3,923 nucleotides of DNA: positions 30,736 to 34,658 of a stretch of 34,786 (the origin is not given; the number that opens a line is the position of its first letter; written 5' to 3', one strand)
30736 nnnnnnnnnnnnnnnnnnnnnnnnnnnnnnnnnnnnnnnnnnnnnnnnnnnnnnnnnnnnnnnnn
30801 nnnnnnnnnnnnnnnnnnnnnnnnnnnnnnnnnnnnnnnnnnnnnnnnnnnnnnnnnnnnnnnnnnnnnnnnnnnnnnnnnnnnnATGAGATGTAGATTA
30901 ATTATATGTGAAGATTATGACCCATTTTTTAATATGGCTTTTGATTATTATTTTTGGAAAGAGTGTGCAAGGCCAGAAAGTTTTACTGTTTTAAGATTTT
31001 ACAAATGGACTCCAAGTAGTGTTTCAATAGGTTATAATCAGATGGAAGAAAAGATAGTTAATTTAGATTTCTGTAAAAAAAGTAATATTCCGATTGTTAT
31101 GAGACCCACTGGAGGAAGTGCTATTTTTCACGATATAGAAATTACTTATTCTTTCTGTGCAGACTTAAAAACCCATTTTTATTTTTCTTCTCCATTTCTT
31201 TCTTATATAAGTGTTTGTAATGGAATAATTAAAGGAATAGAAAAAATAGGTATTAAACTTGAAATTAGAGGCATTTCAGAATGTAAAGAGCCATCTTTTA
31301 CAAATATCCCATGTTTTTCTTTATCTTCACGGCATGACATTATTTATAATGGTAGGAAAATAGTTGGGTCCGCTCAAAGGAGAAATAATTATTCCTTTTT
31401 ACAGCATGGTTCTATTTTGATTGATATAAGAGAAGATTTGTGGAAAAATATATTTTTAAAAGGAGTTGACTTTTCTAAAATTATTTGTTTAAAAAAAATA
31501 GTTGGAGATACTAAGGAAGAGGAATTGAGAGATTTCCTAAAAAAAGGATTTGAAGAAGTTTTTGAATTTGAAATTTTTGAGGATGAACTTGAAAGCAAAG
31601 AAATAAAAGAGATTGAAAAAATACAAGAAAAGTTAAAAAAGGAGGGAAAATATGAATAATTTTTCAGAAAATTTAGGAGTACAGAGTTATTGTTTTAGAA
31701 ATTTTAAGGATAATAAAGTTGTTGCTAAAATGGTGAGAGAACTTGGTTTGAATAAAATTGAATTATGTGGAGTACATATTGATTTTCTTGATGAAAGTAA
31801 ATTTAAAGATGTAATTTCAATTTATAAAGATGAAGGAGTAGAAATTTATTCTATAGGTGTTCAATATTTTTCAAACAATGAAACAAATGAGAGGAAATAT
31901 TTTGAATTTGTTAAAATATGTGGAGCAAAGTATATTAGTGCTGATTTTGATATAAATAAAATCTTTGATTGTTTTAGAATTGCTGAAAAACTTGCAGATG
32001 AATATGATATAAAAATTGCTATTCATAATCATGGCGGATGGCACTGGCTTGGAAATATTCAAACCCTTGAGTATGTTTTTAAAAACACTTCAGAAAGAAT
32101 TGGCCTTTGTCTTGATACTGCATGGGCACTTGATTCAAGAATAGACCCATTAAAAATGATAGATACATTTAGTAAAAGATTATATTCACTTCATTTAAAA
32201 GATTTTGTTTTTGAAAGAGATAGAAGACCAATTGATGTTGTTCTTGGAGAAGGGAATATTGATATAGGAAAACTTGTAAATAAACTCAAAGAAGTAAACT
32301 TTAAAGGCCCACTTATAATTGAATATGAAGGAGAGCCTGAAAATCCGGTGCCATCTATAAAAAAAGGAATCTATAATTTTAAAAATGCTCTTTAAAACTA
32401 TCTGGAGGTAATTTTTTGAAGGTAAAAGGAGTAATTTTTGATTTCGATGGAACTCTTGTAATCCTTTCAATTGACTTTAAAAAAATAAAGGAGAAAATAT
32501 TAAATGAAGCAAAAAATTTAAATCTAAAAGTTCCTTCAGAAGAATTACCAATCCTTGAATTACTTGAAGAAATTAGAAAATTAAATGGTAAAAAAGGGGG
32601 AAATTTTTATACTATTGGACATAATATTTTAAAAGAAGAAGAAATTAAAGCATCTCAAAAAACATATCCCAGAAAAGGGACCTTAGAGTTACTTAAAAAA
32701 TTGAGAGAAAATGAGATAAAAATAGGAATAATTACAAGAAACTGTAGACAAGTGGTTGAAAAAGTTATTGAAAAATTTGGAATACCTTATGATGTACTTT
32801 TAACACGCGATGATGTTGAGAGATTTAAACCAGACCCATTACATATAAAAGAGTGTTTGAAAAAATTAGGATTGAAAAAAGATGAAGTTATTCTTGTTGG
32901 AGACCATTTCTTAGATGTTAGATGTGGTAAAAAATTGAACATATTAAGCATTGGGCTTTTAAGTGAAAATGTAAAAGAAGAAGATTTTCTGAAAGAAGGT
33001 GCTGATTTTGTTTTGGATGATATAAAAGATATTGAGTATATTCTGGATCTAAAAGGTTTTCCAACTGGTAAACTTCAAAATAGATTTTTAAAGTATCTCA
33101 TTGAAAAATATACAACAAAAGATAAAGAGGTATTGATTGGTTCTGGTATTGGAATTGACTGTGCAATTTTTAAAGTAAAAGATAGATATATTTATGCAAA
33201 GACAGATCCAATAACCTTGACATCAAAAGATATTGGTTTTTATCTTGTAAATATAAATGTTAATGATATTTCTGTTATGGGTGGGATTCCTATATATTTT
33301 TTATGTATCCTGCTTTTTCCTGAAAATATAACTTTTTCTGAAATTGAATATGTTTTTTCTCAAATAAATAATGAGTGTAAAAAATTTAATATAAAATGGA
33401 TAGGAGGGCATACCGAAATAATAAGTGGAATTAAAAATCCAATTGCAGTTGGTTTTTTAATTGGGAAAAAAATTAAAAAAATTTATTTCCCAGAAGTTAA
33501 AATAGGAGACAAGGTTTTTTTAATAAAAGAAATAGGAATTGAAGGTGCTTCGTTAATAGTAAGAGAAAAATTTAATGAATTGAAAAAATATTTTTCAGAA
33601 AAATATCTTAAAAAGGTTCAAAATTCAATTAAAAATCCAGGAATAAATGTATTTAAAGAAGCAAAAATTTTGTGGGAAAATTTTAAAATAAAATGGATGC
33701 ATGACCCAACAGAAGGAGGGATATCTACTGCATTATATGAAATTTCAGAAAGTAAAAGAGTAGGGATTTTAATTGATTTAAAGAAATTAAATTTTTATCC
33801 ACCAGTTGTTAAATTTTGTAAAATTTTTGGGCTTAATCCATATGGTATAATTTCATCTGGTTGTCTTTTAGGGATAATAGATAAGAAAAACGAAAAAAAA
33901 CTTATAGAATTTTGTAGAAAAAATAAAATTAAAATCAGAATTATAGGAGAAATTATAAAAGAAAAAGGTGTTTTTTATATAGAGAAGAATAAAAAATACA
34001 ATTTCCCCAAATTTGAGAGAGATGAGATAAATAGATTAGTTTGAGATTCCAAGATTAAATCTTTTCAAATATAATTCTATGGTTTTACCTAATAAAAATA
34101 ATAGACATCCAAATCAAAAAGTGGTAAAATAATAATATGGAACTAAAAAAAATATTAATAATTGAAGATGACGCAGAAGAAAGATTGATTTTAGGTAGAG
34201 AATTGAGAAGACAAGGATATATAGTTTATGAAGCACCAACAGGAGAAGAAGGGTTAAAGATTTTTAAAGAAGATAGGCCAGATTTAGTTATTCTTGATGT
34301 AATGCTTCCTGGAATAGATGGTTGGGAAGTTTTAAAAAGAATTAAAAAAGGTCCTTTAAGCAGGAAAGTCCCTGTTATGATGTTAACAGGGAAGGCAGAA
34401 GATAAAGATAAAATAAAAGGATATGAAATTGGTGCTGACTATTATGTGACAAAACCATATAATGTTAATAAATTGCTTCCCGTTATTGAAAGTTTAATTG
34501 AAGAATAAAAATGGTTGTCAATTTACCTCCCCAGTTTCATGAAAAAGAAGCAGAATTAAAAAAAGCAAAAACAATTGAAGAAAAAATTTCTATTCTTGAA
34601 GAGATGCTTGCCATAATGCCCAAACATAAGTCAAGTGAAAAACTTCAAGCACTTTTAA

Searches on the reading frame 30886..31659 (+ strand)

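Call 12: search_protein_families(library=pfam, proteins=[window:30886-31659:+], max_evalue=0.001)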
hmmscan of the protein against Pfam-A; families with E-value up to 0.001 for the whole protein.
window:30886-31659:+ (257 aa): 2 families
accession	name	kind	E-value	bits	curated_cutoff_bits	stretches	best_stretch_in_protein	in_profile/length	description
PF21948.1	LplA-B_cat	-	4.5e-33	115.3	27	1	12-222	1-199/200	Lipoyl protein ligase A/B catalytic domain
PF03099.24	BPL_LplA_LipB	-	1.3e-16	61.1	21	1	52-181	10-132/133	Biotin/lipoate A/B protein ligase family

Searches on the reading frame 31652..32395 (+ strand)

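Call 12: search_protein_families(library=pfam, proteins=[window:31652-32395:+], max_evalue=0.001)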
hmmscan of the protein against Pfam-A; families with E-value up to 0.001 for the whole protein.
window:31652-32395:+ (247 aa): 2 families
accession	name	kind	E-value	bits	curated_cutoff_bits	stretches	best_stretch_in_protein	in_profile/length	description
PF01261.30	AP_endonuc_2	-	1.2e-21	78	31.1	1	28-240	4-243/249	Xylose isomerase-like TIM barrel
PF03786.19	UxuA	-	0.00021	20.6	23.7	0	115-223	195-316/352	D-mannonate dehydratase (UxuA)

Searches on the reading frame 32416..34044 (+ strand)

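Call 12: search_protein_families(library=pfam, proteins=[window:32416-34044:+], max_evalue=0.001)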
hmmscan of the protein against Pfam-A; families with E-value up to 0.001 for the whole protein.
window:32416-34044:+ (542 aa): 6 families
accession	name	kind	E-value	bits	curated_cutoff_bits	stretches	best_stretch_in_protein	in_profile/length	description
PF13419.12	HAD_2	-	8.6e-28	98.1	23.8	1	6-180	1-177/178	Haloacid dehalogenase-like hydrolase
PF00702.32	Hydrolase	-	4.3e-20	73.4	26.4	1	3-173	1-189/191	haloacid dehalogenase-like hydrolase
PF02769.27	AIRS_C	-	2.6e-19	70.4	23.1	1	362-519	1-151/156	AIR synthase related protein, C-terminal domain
PF00586.29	AIRS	-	1.8e-15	57.7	24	1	248-350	3-110/112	AIR synthase related protein, N-terminal domain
PF12710.13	HAD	-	2.2e-08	35.2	27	1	6-171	1-188/189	haloacid dehalogenase-like hydrolase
PF13242.12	Hydrolase_like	-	6.4e-08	32.8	22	1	138-205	4-74/75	HAD-hyrolase-like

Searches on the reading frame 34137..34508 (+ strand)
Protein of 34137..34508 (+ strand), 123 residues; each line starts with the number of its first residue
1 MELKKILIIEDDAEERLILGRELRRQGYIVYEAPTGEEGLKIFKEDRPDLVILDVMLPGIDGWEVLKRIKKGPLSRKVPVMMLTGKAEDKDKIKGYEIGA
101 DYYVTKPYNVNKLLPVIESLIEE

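Call 12: search_protein_families(library=pfam, proteins=[window:34137-34508:+], max_evalue=0.001)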
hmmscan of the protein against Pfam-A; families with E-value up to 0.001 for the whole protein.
window:34137-34508:+ (123 aa): 1 family
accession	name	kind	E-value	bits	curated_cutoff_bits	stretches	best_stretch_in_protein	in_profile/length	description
PF00072.30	Response_reg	-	8e-29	100.5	30.2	1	6-117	1-110/111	Response regulator receiver domain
